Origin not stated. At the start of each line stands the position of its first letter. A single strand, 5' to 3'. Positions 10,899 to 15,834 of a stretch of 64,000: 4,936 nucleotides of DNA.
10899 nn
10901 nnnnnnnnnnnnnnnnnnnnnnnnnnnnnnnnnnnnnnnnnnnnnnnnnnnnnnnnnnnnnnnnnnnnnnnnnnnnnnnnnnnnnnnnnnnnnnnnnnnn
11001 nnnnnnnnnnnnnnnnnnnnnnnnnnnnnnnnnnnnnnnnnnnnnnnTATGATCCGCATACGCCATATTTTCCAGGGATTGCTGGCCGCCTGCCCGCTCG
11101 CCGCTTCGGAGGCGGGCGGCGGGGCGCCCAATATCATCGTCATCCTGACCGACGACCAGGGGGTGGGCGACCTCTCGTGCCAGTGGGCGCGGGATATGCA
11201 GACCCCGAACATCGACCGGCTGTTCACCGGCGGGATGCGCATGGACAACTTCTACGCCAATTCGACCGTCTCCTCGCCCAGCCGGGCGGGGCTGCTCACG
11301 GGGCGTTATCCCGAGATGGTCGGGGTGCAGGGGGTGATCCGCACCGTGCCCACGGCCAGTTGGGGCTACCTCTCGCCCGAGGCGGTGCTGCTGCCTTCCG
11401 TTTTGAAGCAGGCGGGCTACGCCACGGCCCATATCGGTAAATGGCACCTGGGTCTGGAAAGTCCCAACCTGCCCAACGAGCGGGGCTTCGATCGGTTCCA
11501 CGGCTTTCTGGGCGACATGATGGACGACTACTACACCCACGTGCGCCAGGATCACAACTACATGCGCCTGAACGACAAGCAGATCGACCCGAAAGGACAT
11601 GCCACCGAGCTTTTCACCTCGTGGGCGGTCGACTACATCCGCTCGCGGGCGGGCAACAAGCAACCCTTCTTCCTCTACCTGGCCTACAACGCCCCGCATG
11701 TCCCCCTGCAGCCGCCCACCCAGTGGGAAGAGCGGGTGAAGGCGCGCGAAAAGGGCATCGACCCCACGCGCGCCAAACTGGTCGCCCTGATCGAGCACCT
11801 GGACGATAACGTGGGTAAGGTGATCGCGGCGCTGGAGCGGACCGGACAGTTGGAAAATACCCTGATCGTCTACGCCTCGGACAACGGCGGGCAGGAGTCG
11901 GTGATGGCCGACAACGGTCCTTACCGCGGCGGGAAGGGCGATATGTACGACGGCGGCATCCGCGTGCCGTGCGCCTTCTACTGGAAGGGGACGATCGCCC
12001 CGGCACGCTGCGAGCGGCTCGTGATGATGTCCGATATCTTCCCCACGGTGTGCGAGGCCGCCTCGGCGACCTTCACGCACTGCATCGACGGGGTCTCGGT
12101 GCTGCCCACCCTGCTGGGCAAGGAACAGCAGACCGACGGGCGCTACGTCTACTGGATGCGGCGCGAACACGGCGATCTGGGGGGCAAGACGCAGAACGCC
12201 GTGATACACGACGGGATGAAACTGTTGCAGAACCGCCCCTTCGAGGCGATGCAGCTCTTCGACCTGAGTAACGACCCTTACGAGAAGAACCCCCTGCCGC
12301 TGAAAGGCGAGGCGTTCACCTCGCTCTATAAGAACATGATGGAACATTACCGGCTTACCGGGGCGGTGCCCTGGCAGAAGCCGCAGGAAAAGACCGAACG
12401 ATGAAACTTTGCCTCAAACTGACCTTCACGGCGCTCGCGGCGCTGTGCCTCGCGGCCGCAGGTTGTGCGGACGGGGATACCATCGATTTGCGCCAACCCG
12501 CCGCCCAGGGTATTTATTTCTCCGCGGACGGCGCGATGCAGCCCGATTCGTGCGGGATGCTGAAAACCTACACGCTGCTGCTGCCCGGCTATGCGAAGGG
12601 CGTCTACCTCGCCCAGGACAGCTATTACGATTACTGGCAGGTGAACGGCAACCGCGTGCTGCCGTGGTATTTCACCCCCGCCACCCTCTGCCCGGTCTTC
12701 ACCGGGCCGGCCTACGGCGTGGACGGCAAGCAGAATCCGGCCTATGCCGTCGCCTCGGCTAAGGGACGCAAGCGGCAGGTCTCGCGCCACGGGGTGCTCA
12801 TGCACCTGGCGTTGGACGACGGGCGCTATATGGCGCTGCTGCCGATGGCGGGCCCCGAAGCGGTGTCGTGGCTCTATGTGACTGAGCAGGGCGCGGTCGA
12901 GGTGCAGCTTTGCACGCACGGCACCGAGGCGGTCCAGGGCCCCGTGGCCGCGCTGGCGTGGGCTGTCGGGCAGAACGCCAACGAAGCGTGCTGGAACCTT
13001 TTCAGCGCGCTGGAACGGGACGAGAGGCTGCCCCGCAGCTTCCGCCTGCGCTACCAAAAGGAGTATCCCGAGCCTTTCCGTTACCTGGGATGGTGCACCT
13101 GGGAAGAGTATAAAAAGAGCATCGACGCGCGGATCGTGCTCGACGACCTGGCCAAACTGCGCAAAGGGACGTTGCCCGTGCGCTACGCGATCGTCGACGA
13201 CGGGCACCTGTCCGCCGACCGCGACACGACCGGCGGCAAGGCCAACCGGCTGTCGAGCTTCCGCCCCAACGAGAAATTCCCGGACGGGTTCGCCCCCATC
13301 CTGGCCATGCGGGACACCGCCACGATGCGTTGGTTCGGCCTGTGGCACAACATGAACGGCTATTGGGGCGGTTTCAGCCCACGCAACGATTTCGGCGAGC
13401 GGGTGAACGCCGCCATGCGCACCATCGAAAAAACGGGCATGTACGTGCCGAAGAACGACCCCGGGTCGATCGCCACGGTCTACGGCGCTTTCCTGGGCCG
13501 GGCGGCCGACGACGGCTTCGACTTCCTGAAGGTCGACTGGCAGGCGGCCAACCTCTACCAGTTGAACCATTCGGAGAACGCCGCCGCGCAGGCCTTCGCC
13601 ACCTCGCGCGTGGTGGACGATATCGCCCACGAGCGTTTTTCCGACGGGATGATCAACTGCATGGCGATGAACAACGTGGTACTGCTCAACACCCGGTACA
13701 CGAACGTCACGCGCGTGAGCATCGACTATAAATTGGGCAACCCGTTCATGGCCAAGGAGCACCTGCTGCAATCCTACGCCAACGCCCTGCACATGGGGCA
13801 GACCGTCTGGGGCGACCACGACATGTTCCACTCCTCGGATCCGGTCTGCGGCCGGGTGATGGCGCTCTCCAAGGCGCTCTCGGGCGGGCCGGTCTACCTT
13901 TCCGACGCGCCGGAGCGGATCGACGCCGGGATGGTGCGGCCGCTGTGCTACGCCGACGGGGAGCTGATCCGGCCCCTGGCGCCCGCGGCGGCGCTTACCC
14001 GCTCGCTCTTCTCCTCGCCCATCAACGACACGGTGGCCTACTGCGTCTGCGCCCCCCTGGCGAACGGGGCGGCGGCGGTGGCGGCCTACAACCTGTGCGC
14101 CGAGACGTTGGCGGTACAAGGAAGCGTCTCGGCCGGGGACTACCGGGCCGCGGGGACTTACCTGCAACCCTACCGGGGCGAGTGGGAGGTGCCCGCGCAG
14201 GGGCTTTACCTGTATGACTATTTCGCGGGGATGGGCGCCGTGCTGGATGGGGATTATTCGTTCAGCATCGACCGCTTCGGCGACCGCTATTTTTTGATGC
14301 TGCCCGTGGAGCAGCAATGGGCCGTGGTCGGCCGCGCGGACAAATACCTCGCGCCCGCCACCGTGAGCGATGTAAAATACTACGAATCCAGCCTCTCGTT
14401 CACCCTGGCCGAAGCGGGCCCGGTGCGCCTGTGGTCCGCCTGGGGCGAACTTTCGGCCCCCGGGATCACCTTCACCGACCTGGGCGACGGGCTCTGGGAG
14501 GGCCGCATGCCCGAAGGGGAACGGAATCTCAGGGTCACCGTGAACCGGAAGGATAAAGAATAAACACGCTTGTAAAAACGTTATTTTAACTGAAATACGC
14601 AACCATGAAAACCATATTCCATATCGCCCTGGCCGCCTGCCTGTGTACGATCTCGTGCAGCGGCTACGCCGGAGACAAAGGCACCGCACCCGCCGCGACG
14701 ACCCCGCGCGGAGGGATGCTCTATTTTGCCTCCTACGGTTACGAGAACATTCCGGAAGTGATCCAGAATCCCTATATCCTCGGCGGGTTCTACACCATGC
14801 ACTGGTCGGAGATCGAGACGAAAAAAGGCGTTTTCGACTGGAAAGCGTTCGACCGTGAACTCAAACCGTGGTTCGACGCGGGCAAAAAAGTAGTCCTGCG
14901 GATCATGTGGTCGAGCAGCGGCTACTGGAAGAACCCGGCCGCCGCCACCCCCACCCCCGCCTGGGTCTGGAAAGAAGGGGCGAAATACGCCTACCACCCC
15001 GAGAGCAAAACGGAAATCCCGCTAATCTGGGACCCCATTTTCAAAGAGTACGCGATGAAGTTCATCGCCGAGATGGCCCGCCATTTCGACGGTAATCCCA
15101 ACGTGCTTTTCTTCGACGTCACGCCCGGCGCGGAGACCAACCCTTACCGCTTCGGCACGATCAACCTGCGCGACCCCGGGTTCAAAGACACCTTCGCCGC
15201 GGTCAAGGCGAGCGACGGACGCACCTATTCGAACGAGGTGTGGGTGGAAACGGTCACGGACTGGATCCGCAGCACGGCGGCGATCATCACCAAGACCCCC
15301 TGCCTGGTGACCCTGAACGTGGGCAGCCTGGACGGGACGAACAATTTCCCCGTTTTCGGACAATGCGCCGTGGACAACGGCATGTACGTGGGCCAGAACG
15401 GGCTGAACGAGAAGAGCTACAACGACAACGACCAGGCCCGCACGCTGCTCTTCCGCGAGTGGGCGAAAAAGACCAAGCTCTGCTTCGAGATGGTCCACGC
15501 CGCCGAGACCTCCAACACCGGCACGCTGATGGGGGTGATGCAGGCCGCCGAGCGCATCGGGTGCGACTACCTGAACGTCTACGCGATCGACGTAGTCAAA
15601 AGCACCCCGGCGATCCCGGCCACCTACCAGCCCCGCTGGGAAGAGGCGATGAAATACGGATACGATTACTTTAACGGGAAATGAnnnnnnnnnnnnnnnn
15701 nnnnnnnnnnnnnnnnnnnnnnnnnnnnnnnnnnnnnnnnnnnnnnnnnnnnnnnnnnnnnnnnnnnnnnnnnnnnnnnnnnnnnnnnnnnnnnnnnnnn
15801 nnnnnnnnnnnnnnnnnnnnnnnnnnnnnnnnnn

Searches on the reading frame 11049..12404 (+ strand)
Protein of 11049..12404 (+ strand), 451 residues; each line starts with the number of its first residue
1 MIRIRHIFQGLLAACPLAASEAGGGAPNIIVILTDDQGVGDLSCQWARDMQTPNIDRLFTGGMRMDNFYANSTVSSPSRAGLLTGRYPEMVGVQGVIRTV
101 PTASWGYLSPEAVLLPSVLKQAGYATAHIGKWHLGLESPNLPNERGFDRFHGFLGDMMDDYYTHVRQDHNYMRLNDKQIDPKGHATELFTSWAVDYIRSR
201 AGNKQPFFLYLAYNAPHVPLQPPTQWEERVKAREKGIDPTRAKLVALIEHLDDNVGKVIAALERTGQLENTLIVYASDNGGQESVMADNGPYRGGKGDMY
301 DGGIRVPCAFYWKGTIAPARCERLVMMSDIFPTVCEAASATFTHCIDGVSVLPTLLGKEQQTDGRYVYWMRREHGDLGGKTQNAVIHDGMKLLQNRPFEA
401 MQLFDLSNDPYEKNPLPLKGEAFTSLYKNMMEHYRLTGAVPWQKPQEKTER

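Call 27: search_protein_families(library=pfam, proteins=[window:11049-12404:+], max_evalue=0.001)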
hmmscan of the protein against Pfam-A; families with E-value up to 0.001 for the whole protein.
window:11049-12404:+ (451 aa): 3 families
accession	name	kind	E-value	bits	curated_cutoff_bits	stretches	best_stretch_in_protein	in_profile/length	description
PF00884.28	Sulfatase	-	5.2e-56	190.6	25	1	27-338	1-299/301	Sulfatase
PF16347.10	SGSH_C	-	3.7e-08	34.1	29.3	1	299-430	11-144/154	N-sulphoglucosamine sulphohydrolase, C-terminal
PF01663.27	Phosphodiest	-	7.2e-06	26.3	23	0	39-94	10-63/342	Type I phosphodiesterase / nucleotide pyrophosphatase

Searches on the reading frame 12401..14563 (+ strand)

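Call 27: search_protein_families(library=pfam, proteins=[window:12401-14563:+], max_evalue=0.001)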
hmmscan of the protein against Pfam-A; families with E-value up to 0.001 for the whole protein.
window:12401-14563:+ (720 aa): 1 family
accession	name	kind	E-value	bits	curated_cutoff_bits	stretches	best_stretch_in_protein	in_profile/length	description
PF05691.18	Raffinose_syn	-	3.1e-33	115.1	20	1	142-546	116-567/750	Raffinose synthase or seed imbibition protein Sip1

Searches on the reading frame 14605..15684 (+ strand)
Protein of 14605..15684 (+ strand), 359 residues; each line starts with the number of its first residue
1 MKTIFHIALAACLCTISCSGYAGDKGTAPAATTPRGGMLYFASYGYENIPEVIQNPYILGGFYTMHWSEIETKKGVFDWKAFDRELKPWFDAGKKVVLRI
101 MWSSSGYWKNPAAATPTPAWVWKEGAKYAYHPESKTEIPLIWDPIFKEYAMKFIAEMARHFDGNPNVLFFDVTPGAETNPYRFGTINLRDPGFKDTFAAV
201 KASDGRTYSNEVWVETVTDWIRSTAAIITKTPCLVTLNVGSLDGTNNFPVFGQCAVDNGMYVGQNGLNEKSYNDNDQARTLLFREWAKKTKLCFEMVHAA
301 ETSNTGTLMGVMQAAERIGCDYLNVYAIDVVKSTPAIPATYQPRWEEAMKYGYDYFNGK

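Call 27: search_protein_families(library=pfam, proteins=[window:14605-15684:+], max_evalue=0.001)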
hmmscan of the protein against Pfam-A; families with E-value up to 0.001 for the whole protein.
window:14605-15684:+ (359 aa): 0 families

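Call 83: search_protein_families(library=pfam, proteins=[window:14605-15684:+], max_evalue=0.01)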
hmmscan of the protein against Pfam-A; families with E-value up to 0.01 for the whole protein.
window:14605-15684:+ (359 aa): 1 family
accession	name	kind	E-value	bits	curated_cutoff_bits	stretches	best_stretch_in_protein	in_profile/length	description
PF02449.21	Glyco_hydro_42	-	0.0058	16.5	21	0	66-173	33-135/376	Beta-galactosidase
